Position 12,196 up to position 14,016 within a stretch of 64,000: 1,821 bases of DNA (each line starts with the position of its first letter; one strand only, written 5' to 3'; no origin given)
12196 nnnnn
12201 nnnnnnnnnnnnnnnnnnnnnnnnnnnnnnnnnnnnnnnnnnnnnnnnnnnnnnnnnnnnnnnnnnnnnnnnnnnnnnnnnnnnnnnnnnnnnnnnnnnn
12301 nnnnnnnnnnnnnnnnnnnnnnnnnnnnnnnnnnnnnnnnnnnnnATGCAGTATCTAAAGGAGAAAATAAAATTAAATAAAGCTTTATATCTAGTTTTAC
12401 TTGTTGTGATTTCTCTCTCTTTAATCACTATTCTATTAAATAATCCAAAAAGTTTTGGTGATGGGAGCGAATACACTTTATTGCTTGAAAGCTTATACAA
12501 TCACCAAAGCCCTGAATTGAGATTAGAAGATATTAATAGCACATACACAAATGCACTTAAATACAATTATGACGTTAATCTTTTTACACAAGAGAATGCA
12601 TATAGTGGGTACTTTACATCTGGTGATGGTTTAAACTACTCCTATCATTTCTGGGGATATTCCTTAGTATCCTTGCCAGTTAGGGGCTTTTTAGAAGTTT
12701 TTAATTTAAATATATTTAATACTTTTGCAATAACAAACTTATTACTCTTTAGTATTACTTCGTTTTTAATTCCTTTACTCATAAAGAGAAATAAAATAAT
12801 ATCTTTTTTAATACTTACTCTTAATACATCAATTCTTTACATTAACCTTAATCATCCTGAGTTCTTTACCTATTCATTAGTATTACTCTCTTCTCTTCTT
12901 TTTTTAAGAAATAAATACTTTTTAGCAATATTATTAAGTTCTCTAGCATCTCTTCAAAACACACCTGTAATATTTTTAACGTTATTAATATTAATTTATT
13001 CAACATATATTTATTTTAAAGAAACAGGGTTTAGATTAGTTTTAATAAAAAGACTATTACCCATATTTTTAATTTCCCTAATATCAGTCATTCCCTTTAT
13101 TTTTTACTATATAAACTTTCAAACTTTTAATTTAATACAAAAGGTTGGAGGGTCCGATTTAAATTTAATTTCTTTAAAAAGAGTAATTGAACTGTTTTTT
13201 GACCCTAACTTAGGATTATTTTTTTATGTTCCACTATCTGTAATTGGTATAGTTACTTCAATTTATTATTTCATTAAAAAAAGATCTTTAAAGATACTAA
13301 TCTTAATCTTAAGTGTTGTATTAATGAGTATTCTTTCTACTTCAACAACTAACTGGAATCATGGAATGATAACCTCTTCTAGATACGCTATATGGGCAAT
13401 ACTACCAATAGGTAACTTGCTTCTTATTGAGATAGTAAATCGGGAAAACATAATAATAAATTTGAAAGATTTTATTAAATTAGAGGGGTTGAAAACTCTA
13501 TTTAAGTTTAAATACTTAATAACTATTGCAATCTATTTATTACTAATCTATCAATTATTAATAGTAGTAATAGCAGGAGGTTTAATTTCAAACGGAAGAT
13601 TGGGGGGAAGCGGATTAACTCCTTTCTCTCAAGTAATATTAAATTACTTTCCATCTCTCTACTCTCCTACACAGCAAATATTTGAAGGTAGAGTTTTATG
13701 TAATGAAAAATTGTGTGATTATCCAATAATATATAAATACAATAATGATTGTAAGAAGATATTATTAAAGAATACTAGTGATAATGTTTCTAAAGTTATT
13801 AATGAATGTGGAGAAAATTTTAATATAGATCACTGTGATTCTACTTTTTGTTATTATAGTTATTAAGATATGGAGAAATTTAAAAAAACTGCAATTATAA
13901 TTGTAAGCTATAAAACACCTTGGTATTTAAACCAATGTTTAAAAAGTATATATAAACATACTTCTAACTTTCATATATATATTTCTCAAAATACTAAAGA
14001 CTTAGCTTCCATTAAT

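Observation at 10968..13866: Divergent PAP2 phosphatase / UbiA-family prenyltransferase pair plus a GT-C-like membrane protein: a candidate polyprenyl-phospho-pentose (DPA-like) sugar-donor module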

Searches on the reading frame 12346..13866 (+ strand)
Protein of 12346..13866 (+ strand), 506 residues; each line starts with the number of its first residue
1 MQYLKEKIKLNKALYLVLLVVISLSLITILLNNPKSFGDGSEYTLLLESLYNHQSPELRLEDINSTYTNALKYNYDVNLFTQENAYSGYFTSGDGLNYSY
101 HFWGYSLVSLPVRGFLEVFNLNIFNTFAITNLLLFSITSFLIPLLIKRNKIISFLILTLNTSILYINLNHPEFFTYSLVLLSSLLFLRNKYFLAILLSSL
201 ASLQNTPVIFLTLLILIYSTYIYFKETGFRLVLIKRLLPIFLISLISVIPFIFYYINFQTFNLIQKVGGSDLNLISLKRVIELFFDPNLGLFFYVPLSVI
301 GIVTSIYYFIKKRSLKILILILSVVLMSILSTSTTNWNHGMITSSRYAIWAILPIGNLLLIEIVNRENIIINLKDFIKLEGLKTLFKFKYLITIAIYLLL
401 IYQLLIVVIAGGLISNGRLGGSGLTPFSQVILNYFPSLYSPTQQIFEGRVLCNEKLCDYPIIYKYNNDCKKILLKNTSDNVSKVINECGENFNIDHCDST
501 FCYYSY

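Call 3: search_protein_families(library=pfam, proteins=[window:12346-13866:+], max_evalue=0.01)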
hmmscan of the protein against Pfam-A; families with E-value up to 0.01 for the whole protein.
window:12346-13866:+ (506 aa): 0 families

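Call 4: search_protein_families(library=ncbifam, proteins=[window:12346-13866:+], max_evalue=0.01)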
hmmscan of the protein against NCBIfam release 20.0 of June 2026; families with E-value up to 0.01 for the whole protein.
window:12346-13866:+ (506 aa): 0 families

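Call 11: search_solved_structures(query=window:12346-13866:+, max_evalue=10)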
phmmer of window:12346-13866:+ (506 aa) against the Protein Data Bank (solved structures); distinct sequences matched with E-value up to 10: 0.

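Call 15: find_homologous_proteins(query=window:12346-13866:+)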
Query window:12346-13866:+ (506 aa): 25 proteins with E <= 0.001 among 8000 candidates.
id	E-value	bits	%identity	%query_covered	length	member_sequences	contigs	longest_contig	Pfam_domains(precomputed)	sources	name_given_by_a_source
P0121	0.0e+0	1070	100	100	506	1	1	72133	-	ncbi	-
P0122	8.2e-169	581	59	95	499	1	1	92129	-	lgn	-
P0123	5.1e-75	271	40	88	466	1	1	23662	-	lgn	-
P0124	2.0e-54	204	35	93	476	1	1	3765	-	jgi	jgi:hypothetical protein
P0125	3.2e-51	193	31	91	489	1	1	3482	-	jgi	jgi:hypothetical protein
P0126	5.5e-50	189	31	90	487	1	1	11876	-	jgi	jgi:hypothetical protein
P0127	1.3e-46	178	33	84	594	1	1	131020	-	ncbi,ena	-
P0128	9.1e-46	175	27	91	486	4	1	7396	-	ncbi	-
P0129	2.4e-43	167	27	90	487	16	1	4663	-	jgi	-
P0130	1.0e-42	165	27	90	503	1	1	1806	-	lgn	-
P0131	1.2e-41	161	27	90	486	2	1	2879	-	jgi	jgi:hypothetical protein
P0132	1.1e-39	155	26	90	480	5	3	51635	-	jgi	jgi:hypothetical protein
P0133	1.3e-39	155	27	90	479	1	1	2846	-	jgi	jgi:hypothetical protein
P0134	2.1e-39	154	27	90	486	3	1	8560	-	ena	-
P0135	2.3e-39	154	25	90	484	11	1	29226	-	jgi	-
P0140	2.8e-30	124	30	88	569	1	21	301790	-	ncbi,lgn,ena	-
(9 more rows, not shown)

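Call 17: find_encoding_contigs(protein=P0122, flank=10000, max_places=2)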
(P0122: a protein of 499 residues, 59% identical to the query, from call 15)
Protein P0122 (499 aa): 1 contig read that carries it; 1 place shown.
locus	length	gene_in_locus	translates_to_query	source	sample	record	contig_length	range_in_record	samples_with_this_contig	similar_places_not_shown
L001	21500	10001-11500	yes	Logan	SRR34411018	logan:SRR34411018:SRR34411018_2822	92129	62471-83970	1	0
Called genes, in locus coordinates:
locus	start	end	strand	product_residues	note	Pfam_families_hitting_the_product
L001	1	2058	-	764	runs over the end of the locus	PF20706:GT4-conflict, PF00534:Glycos_transf_1, PF13692:Glyco_trans_1_4, PF00534:Glycos_transf_1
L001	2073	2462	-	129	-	PF00380:Ribosomal_S9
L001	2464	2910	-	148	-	PF00572:Ribosomal_L13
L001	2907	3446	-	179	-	PF01196:Ribosomal_L17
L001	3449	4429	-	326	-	PF01193:RNA_pol_L, PF13656:RNA_pol_L_2 (faint), PF01000:RNA_pol_A_bac, PF03118:RNA_pol_A_CTD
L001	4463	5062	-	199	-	PF00163:Ribosomal_S4, PF01479:S4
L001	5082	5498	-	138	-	PF00411:Ribosomal_S11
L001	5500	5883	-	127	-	PF00416:Ribosomal_S13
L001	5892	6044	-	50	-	PF00444:Ribosomal_L36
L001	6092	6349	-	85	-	PF01176:eIF-1a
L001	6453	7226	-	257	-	-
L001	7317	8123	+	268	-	PF00535:Glycos_transf_2, PF13641:Glyco_tranf_2_3, PF13632:Glyco_trans_2_3 (weak)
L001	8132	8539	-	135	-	-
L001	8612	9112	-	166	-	PF01569:PAP2, PF14378:PAP2_3 (weak)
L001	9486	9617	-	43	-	-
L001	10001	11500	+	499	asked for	-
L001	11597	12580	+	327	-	PF00535:Glycos_transf_2, PF13641:Glyco_tranf_2_3, PF13506:Glyco_transf_21 (weak)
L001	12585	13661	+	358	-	PF00483:NTP_transferase, PF22640:ManC_GMP_beta-helix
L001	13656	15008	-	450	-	-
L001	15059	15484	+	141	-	PF04138:GtrA_DPMS_TM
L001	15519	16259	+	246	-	PF00535:Glycos_transf_2, PF10111:Glyco_tranf_2_2 (weak), PF13641:Glyco_tranf_2_3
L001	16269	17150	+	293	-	PF02698:DUF218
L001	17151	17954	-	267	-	PF08003:Methyltransf_9 (weak), PF13489:Methyltransf_23, PF08241:Methyltransf_11, PF08242:Methyltransf_12, PF13649:Methyltransf_25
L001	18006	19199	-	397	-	-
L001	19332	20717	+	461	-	-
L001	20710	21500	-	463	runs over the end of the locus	PF00534:Glycos_transf_1, PF13692:Glyco_trans_1_4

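Call 18: find_encoding_contigs(protein=P0123, flank=10000, max_places=2)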
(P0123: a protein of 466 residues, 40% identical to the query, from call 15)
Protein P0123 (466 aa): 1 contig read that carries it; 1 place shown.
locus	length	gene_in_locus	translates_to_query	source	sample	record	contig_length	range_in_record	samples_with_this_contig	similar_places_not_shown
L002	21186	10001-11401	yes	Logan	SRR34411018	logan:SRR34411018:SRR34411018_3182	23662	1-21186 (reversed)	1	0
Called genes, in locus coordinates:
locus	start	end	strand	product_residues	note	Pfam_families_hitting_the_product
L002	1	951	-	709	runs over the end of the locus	-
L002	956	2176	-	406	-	PF06723:MreB_Mbl, PF11104:PilM_2, PF06277:EutA (weak), PF14450:FtsA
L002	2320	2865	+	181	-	-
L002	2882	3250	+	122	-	-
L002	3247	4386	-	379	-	PF00004:AAA, PF07724:AAA_2, PF07728:AAA_5 (weak), PF22667:Lon_lid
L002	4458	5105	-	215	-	PF01386:Ribosomal_L25p, PF14693:Ribosomal_TL5_C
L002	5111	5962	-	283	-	PF01956:EMC3_TMCO1 (faint), PF02096:60KD_IMP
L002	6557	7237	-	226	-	PF00156:Pribosyltran (weak)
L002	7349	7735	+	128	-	PF03652:RuvX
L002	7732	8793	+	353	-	PF02618:YceG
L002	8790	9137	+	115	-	-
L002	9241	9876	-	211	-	PF01726:LexA_DNA_bind, PF00717:Peptidase_S24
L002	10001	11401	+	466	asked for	-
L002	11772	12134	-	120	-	-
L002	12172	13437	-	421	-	PF07690:MFS_1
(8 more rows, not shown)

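Call 27: predict_structure(alignment_id=A1)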
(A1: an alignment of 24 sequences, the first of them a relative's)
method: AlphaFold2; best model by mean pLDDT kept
length: 506 residues; sequences in the alignment: 24
mean_pLDDT: 87.2   pTM: 0.90
mean pLDDT of the five models: 87.2, 86.6, 85.8, 85.4, 85.1
residues with pLDDT >= 90: 278; 70-90: 173; 50-70: 52; < 50: 3
segments of 3 or more residues with pLDDT < 50: none
pLDDT, mean of each block of 10 residues (from residue 1): 56 89 93 83 95 96 95 90 85 95 96 97 96 95 90 91 88 96 97 98 95 97 82 84 97 96 87 86 80 88 95 96 95 72 78 95 86 65 63 89 87 67 77 89 76 67 91 82 89 87 91
secondary structure, 60 per line:
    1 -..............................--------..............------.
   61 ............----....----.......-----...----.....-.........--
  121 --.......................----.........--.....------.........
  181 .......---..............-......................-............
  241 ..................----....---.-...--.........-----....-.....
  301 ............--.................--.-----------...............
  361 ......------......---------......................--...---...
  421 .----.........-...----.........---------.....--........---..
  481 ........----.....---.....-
elements in order: H2-31 H40-53 H60-72 H77-80 H85-88 E89-91 E97-99 H104-108 H110-118 H123-145 H150-158 H161-165 H172-187 H191-204 H206-227 H229-258 H263-266 H277-285 H291-294 H296-312 H315-331 H346-366 H373-378 H388-409 H418-421 H426-434 H443-451 E461-465 E468-475 H479-488 E493-497 E501-505

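Call 32: fold_search(model_id=the predicted structure, library=pdb)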
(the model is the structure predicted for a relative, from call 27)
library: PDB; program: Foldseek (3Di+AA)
matches with E <= 10: 104; with E <= 0.001: 7
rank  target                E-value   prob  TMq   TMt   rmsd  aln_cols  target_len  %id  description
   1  9s6t_A                6.8e-05  1.00  0.48  0.50  12.0       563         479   12  Ternary cryo-EM structure of chicken ALG12 with Dol25-PP-GlcNAc2Man7, Dol25-P-Man, and Fab (released 2026-03-18)
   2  7e9s_A                1.1e-04  1.00  0.41  0.26  17.1       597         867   13  Archaeal oligosaccharyltransferase AglB from Archaeoglobus fulgidus in complex with an inhibitory peptide and a dolich (released 2021-09-08)
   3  3waj                  3.5e-04  1.00  0.42  0.28  16.7       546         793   14  Crystal structure of the Archaeoglobus fulgidus oligosaccharyltransferase (O29867_ARCFU) complex with Zn and sulfate (released 2013-10-30)
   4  7oci_F                6.2e-04  1.00  0.37  0.31  13.2       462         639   12  Cryo-EM structure of yeast Ost6p containing oligosaccharyltransferase complex (released 2022-02-16)
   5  5f15                  7.7e-04  1.00  0.43  0.41  14.6       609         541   11  Crystal Structure of ArnT from Cupriavidus metallidurans bound to Undecaprenyl phosphate (released 2016-02-17)
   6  3wak                  8.0e-04  1.00  0.42  0.27  16.7       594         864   12  Crystal structure of the Archaeoglobus fulgidus oligosaccharyltransferase (O29867_ARCFU) in the apo form (released 2013-10-30)
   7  5ezm                  9.6e-04  1.00  0.41  0.39  14.2       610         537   12  Crystal Structure of ArnT from Cupriavidus metallidurans in the apo state (released 2016-02-17)
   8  8age_A                2.4e-03  1.00  0.43  0.35  11.5       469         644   11  Structure of yeast oligosaccharylransferase complex with acceptor peptide bound (released 2022-12-07)
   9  6ftg_5                2.4e-03  1.00  0.43  0.35  17.3       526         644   12  Subtomogram average of OST-containing ribosome-translocon complexes from canine rough microsomal membranes (released 2018-03-21)
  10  6s7t_A                4.3e-03  1.00  0.40  0.31   9.7       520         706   10  Cryo-EM structure of human oligosaccharyltransferase complex OST-B (released 2019-12-18)
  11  6s7o_A                6.4e-03  1.00  0.46  0.37  11.9       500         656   11  Cryo-EM structure of human oligosaccharyltransferase complex OST-A (released 2019-12-18)
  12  6ezn_F                7.0e-03  1.00  0.43  0.35  13.8       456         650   14  Cryo-EM structure of the yeast oligosaccharyltransferase (OST) complex (released 2018-01-17)
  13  6c26_A                8.0e-03  1.00  0.46  0.37  12.2       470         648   13  The Cryo-EM structure of a eukaryotic oligosaccharyl transferase complex (released 2018-01-31)
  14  6gxc_A                1.2e-02  0.93  0.26  0.20  14.2       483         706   13  Bacterial oligosaccharyltransferase PglB in complex with an inhibitory peptide and a reactive lipid-linked oligosaccha (released 2018-11-14)
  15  8imx_U                1.4e-02  0.98  0.29  0.34  15.1       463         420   14  Cryo-EM structure of GPI-T with a chimeric GPI-anchored protein (released 2023-08-16)
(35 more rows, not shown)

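Call 43: find_encoding_contigs(protein=P0127, flank=10000, max_places=1)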
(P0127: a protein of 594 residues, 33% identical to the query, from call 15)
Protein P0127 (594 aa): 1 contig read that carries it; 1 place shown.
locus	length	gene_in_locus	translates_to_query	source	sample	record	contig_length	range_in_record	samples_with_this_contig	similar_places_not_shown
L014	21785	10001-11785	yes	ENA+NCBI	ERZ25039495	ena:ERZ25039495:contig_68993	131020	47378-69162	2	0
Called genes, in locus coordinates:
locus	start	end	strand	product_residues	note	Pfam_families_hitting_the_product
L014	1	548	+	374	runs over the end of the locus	PF00712:DNA_pol3_beta, PF02767:DNA_pol3_beta_2, PF02768:DNA_pol3_beta_3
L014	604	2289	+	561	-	PF01326:PPDK_N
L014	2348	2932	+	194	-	-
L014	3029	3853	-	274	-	PF10086:YhfC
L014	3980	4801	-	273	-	PF12679:ABC2_membrane_2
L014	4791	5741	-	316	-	PF00005:ABC_tran, PF13304:AAA_21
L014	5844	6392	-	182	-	PF01145:Band_7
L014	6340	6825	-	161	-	PF01145:Band_7 (faint)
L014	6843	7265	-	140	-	PF00392:GntR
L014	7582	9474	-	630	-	PF05935:Arylsulfotrans, PF14269:Arylsulfotran_2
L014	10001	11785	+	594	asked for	-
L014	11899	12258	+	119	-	PF00501:AMP-binding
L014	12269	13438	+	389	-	PF00501:AMP-binding, PF13193:AMP-binding_C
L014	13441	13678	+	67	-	-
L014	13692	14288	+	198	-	-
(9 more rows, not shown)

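Call 44: find_encoding_contigs(protein=P0132, flank=10000, max_places=1)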
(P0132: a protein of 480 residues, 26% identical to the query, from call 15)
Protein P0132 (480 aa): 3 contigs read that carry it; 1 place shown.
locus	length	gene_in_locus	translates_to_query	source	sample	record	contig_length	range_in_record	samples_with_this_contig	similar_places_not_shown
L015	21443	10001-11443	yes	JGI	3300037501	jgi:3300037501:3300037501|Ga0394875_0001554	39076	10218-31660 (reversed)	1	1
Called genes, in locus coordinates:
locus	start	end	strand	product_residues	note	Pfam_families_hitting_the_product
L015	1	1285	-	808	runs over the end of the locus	PF06165:GH94_b-supersand, PF17167:Glyco_hydro_94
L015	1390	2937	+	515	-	PF00884:Sulfatase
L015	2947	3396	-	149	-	PF08818:DUF1801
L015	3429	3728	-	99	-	PF04343:DUF488, PF22751:DUF488-N3a, PF22752:DUF488-N3i (weak)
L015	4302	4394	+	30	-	-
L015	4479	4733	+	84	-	-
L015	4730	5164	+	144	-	PF01850:PIN (weak)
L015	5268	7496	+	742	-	PF19313:DUF5916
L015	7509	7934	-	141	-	PF01850:PIN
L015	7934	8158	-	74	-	-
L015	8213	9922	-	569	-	PF00890:FAD_binding_2 (faint), PF12831:FAD_oxidored, PF13450:NAD_binding_8 (weak)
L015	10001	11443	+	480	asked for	-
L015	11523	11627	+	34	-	-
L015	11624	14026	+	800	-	PF00069:Pkinase, PF07714:PK_Tyr_Ser-Thr, PF13424:TPR_12 (faint), PF03109:ABC1, PF13374:TPR_10 (faint)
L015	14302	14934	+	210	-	PF00583:Acetyltransf_1, PF13508:Acetyltransf_7, PF08445:FR47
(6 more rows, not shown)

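Call 45: find_encoding_contigs(protein=P0140, flank=10000, max_places=1)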
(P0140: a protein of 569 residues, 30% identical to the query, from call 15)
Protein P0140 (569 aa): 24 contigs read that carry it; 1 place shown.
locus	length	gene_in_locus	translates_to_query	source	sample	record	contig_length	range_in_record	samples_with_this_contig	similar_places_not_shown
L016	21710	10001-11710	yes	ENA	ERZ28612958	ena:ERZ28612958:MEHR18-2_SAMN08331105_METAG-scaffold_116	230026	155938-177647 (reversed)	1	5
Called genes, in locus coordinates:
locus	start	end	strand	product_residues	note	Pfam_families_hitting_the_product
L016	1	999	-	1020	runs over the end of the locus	PF07719:TPR_2 (faint), PF12895:ANAPC3 (faint), PF13174:TPR_6 (faint), PF13428:TPR_14 (faint), PF00515:TPR_1 (faint), PF13181:TPR_8 (faint), PF13432:TPR_16 (faint), PF13424:TPR_12 (faint), +2 more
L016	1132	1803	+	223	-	PF00005:ABC_tran, PF13304:AAA_21 (faint)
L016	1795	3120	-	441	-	PF13638:PIN_4, PF13604:AAA_30 (faint), PF02562:PhoH, PF13245:AAA_19 (faint)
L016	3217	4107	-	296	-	PF01370:Epimerase, PF08338:DUF1731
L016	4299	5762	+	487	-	PF03572:Peptidase_S41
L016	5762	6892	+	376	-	PF00155:Aminotran_1_2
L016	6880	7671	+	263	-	PF00795:CN_hydrolase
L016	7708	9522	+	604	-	PF18962:Por_Secre_tail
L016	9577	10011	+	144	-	PF09335:VTT_dom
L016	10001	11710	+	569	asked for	-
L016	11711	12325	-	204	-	PF00702:Hydrolase (weak), PF12710:HAD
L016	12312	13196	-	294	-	PF01040:UbiA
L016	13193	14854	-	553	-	-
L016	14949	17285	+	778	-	PF21544:PorZ_N_b_propeller, PF07494:Reg_prop (faint)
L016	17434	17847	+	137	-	PF06491:Disulph_isomer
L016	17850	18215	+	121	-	PF03960:ArsC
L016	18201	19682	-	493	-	PF01943:Polysacc_synt, PF13440:Polysacc_synt_3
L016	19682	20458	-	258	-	PF00378:ECH_1, PF16113:ECH_2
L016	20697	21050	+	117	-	PF00436:SSB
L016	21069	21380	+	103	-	PF00436:SSB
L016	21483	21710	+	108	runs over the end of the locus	PF00436:SSB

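Call 57: find_homologous_proteins(query=A1, max_evalue=0.001)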
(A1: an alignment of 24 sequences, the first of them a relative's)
Query A1 (24 sequences) (506 aa, profile of the alignment): 24 proteins with E <= 0.001 among 8000 candidates.
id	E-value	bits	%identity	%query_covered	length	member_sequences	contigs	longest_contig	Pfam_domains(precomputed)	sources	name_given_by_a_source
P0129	7.4e-210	715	27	90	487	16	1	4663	-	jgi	-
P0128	1.9e-209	714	27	91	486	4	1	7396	-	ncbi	-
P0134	2.9e-206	704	27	90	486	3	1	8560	-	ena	-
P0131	7.0e-204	696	27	90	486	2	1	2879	-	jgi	jgi:hypothetical protein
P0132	1.8e-203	694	26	90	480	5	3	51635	-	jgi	jgi:hypothetical protein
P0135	1.8e-193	661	25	90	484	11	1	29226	-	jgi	-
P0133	1.0e-190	652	27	90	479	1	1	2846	-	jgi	jgi:hypothetical protein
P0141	9.6e-182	623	30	85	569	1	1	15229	-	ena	-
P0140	9.6e-182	623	30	88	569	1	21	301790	-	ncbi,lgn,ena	-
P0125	1.1e-181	623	31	91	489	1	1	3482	-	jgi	jgi:hypothetical protein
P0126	6.3e-181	620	31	90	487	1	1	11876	-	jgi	jgi:hypothetical protein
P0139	1.5e-179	616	30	88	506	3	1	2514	-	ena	-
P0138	1.5e-178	612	32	66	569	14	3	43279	-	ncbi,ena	-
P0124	4.6e-176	604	35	93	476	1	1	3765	-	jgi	jgi:hypothetical protein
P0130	2.6e-174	598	27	90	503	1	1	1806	-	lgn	-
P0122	4.7e-160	551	59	95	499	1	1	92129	-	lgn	-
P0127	9.0e-157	540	33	84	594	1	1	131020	-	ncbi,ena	-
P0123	2.8e-151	522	40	88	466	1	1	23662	-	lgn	-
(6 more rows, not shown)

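Call 58: search_dna_similar(query=window:12346-13866:+, collection=plasmids, mode=protein, max_evalue=0.01)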
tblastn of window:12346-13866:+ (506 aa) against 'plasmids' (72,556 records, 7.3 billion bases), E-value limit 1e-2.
No match.

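Call 59: search_dna_similar(query=window:12346-13866:+, collection=phages, mode=protein, max_evalue=0.01)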
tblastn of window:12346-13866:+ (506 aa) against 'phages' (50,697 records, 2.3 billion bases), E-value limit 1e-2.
No match.

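Call 69: search_protein_representatives(alignment_id=A1)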
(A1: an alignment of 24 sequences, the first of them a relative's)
Query: 24 sequences, 485 profile positions. Proteins with E-value up to 0.001 (for the whole library): 2229; up to 1e-10: 1692; up to 1e-30: 1265. The best 150 are listed.
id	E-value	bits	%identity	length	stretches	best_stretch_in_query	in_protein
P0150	3.6e-185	632.4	-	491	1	8-485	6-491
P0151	1.4e-173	594.1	-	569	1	1-484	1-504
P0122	1.5e-160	551.2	-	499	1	3-485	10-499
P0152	2.3e-157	540.6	-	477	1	12-485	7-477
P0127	2.9e-157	540.3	-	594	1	30-485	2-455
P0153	1.5e-151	521.5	-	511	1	8-485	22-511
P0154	3.7e-144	497.1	-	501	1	10-484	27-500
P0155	1.0e-142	492.3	-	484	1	8-485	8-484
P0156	5.9e-141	486.5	-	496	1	5-485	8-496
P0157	6.7e-139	479.8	-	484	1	14-485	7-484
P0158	5.0e-138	476.9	-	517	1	7-485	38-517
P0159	1.3e-137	475.5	-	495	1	8-485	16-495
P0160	6.0e-137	473.3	-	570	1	13-485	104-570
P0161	7.9e-137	472.9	-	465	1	8-447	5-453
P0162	7.3e-135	466.4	-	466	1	11-466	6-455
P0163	1.0e-133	462.6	-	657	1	13-464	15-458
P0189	7.9e-123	426.7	-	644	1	8-472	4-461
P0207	1.4e-113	396.2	-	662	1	8-484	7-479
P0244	2.1e-103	362.7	-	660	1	14-484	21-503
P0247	1.9e-102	359.5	-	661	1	7-456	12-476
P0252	6.3e-102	357.8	-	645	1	10-456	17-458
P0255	2.4e-101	355.9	-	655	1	7-484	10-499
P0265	8.7e-100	350.8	-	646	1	11-484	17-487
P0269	1.9e-99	349.7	-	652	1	9-476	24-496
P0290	2.6e-97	342.6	-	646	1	10-456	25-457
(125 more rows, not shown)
